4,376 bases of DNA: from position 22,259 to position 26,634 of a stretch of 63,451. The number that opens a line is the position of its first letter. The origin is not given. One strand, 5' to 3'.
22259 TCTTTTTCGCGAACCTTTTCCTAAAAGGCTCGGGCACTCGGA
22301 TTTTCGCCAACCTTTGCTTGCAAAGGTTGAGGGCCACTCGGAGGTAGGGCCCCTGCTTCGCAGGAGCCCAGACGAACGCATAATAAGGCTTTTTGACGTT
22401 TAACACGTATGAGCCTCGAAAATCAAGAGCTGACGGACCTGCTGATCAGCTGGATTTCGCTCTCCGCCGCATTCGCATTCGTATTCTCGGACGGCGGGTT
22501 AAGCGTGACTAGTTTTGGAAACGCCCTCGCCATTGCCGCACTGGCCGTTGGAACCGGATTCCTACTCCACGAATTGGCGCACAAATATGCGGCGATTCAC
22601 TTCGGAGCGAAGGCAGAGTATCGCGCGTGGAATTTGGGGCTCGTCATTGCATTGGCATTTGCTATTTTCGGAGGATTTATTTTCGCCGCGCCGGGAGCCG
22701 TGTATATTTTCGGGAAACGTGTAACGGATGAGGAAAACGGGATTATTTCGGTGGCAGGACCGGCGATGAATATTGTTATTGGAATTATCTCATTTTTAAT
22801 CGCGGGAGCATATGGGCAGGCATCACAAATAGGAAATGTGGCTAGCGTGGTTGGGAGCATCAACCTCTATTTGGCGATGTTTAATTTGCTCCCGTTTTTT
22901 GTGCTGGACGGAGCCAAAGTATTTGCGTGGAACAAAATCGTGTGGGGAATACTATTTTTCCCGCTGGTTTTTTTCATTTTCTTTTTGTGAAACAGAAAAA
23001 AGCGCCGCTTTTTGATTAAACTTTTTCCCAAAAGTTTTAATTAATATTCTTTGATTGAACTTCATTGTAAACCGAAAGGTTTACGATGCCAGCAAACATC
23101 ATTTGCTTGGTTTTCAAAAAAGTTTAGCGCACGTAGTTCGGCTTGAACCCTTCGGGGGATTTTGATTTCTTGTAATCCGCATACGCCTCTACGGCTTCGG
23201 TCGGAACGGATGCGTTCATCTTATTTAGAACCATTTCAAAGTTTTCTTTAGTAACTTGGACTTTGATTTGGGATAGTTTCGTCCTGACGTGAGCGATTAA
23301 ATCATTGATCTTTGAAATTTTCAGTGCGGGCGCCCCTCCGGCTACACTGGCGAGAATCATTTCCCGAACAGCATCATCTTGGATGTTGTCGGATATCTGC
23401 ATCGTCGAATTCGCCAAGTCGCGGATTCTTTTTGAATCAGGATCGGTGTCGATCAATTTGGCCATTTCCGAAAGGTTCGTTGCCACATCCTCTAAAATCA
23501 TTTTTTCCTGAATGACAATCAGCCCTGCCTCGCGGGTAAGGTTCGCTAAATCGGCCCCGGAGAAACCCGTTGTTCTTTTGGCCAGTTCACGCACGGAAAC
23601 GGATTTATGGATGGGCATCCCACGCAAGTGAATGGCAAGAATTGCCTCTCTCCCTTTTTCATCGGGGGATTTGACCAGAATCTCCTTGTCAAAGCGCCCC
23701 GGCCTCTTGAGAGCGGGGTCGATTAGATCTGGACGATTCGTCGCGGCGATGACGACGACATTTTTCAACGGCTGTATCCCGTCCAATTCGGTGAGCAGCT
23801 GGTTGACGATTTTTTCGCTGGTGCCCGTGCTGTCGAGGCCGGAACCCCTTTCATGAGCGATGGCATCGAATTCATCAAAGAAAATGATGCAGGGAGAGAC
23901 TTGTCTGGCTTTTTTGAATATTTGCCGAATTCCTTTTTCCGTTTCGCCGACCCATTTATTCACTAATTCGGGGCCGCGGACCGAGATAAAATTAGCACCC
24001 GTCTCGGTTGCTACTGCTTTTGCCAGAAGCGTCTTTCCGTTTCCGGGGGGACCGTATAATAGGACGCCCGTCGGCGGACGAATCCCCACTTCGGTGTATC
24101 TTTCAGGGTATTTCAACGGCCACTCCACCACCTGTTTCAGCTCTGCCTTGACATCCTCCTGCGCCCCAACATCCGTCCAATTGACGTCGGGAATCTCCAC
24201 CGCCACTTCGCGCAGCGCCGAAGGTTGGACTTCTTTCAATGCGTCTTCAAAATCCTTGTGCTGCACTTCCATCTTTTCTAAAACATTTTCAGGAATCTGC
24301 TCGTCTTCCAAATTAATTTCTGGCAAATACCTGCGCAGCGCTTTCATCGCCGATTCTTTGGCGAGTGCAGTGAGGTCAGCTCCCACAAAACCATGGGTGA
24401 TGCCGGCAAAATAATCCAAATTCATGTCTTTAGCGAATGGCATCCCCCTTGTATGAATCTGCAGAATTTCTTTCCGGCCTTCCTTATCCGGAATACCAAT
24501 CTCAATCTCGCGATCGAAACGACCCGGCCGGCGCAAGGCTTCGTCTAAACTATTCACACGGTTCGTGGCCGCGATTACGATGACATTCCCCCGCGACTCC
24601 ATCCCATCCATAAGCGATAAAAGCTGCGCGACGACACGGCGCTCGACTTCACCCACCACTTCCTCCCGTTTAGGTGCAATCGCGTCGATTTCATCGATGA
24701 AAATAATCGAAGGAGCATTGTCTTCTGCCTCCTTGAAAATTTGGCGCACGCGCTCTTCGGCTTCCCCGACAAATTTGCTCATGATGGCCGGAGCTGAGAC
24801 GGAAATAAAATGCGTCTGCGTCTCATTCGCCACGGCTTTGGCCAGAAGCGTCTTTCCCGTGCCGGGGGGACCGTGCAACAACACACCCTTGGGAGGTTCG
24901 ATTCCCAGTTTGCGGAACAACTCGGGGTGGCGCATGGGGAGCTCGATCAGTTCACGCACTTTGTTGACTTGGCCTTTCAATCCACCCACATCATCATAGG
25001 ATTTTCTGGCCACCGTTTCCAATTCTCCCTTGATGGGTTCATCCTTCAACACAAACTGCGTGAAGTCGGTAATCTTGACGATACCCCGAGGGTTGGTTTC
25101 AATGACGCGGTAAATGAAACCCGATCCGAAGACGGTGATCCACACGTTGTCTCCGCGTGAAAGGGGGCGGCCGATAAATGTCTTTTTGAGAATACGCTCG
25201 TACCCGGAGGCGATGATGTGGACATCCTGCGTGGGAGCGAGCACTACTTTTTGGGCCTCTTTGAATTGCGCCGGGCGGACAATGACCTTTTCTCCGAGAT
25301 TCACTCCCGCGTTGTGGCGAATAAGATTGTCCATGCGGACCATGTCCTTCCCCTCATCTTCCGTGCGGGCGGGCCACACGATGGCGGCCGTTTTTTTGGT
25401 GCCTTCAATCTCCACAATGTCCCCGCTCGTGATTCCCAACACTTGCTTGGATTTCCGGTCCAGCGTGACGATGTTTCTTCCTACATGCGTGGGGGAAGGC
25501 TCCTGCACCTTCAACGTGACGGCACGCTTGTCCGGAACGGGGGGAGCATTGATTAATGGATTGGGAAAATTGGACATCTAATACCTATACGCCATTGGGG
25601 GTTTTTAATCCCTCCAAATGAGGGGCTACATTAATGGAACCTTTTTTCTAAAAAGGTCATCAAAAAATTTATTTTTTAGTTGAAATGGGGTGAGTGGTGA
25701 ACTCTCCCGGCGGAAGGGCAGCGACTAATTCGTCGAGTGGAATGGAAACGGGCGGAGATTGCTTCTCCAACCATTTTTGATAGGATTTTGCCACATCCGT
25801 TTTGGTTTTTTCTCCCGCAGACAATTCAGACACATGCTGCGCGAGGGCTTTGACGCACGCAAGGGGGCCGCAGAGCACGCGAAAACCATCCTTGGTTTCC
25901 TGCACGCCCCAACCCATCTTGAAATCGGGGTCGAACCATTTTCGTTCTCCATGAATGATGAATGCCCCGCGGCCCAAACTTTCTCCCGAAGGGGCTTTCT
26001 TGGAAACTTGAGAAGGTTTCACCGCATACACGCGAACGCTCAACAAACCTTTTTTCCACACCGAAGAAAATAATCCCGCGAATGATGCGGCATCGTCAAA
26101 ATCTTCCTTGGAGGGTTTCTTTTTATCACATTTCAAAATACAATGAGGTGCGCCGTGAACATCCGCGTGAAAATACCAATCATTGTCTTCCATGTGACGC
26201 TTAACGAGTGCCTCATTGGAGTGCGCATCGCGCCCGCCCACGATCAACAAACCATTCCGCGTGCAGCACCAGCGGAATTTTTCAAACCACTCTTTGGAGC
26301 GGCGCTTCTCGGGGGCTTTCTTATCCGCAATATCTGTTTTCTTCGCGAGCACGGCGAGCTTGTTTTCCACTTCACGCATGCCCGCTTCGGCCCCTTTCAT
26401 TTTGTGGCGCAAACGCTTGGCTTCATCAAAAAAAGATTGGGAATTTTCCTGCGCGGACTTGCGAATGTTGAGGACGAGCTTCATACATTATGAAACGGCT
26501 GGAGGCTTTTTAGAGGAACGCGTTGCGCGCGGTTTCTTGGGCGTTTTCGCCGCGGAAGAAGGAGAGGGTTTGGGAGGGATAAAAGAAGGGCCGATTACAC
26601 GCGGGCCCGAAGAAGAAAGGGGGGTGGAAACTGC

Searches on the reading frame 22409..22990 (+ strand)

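Call 53: search_protein_families(library=pfam, max_evalue=0.001, proteins=[window:22409-22990:+])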
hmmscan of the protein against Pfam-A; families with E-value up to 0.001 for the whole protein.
window:22409-22990:+ (193 aa): 1 family
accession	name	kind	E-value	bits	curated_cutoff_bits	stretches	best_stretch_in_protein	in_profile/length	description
PF02163.28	Peptidase_M50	-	5e-12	46.1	27.2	2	43-132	2-100/221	Peptidase family M50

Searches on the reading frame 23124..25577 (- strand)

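Call 53: search_protein_families(library=pfam, max_evalue=0.001, proteins=[window:23124-25577:-])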
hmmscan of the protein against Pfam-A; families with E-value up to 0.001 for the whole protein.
window:23124-25577:- (817 aa): 38 families (the best 25 are shown)
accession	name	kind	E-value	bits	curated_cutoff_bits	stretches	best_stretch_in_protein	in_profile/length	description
PF00004.35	AAA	-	2.9e-98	325.8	21.2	2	232-361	1-130/131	ATPase family associated with various cellular activities (AAA)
PF02359.24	CDC48_N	-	1.1e-27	96.5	35.1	1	21-104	1-84/85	Cell division protein 48 (CDC48), N-terminal domain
PF17862.7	AAA_lid_3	-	2e-25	88.4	27.2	2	384-425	1-42/45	AAA+ lid domain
PF05496.18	RuvB_N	-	1.3e-16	61.2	27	2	230-309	34-105/159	Holliday junction DNA helicase RuvB P-loop domain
PF07728.20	AAA_5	-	9e-14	52.1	22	2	231-350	1-137/139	AAA domain (dynein-related subfamily)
PF13191.12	AAA_16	-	3.5e-13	50.8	32.6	1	227-335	22-138/167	AAA ATPase domain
PF07724.20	AAA_2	-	2.5e-12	47.6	27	1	232-326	6-102/166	AAA domain (Cdc48 subfamily)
PF02933.23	CDC48_2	-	5.4e-12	45.6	22.4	1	125-183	5-63/64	Cell division protein 48 (CDC48), domain 2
PF13401.12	AAA_22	-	5.1e-10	40.2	27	1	232-301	8-65/130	AAA domain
PF06068.19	TIP49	-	1.4e-09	38.1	23.8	1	230-275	51-98/347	TIP49 P-loop domain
PF13671.12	AAA_33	-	2.5e-09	38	27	1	232-340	2-80/143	AAA domain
PF13173.12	AAA_14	-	8.4e-09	36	27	1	232-301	5-75/129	AAA domain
PF20720.3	nSTAND3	-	1.7e-08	34.7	27.2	0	232-375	20-152/155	Novel STAND NTPase 3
PF01695.23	IstB_IS21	-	4.1e-07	30.2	24.1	0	229-260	92-123/238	IstB-like ATP binding protein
PF00910.28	RNA_helicase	-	5e-07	30.6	21.5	0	232-259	1-28/105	RNA helicase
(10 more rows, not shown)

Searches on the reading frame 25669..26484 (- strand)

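Call 53: search_protein_families(library=pfam, max_evalue=0.001, proteins=[window:25669-26484:-])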
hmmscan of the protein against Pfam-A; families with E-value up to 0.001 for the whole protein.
window:25669-26484:- (271 aa): 2 families
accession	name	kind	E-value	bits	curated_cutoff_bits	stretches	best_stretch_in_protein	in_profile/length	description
PF05670.18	NFACT-R_1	-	5.1e-31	107.9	29.8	1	69-179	1-112/112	NFACT protein RNA binding domain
PF05833.16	NFACT_N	-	0.00034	20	31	1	3-51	371-419/456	NFACT N-terminal and middle domains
